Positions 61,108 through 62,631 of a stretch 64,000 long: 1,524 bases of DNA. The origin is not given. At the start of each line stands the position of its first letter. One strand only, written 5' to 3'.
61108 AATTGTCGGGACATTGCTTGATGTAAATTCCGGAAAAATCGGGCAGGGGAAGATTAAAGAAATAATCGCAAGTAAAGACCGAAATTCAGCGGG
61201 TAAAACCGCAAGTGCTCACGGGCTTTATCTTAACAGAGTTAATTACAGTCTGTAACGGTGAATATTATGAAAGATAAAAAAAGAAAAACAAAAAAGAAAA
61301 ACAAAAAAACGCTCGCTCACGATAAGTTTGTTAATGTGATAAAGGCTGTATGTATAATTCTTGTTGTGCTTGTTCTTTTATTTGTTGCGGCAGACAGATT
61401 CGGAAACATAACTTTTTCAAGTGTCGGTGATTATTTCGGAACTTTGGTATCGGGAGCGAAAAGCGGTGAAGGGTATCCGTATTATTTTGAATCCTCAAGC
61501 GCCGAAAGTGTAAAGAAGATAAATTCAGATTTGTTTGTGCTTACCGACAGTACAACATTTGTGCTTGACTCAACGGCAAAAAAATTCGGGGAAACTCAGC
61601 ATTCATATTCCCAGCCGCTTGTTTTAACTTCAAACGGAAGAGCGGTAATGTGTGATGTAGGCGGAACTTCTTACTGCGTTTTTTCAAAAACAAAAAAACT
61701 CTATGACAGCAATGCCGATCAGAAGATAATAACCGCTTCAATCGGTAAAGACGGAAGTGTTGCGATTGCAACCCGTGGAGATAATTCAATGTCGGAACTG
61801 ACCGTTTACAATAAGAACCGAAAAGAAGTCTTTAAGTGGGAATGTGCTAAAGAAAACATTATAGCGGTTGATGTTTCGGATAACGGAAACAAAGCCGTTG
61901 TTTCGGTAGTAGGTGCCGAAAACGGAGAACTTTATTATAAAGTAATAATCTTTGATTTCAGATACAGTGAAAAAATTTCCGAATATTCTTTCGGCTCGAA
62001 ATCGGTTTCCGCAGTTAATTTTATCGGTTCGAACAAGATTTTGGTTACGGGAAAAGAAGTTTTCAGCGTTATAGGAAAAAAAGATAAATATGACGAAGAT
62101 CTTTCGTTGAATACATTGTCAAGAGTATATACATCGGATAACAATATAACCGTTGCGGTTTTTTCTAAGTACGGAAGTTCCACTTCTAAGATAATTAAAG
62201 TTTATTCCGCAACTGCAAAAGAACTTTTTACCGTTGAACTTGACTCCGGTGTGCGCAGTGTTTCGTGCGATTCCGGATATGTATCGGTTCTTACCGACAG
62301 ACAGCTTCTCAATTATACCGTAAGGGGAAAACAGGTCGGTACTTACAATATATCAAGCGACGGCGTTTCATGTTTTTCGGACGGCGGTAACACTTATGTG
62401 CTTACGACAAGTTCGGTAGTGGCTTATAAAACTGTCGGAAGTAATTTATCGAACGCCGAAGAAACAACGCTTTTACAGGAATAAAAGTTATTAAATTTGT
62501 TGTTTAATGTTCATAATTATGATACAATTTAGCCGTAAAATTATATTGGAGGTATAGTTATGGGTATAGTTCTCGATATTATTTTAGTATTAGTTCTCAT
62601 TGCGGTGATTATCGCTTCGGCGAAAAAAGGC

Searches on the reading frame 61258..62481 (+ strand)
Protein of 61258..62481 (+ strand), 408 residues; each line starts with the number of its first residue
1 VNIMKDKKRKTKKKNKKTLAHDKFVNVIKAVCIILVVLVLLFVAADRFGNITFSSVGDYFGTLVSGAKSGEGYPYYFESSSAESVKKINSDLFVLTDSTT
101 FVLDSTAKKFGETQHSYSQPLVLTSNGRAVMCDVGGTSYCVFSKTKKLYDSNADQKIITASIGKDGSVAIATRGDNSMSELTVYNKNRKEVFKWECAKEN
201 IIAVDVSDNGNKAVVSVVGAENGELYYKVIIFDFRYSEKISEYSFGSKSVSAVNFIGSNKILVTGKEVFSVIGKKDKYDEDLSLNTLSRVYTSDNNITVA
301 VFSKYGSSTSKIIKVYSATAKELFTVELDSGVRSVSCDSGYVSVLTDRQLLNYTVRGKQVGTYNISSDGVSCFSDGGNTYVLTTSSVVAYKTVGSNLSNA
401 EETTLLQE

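Call 54: search_protein_families(library=pfam, proteins=[window:61258-62481:+], max_evalue=0.01)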
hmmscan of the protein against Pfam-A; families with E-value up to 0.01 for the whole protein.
window:61258-62481:+ (408 aa): 1 family
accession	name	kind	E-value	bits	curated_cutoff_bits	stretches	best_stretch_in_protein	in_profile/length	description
PF18975.6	DUF5711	-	2.2e-31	109.8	26.3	1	78-386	17-337/344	Family of unknown function (DUF5711)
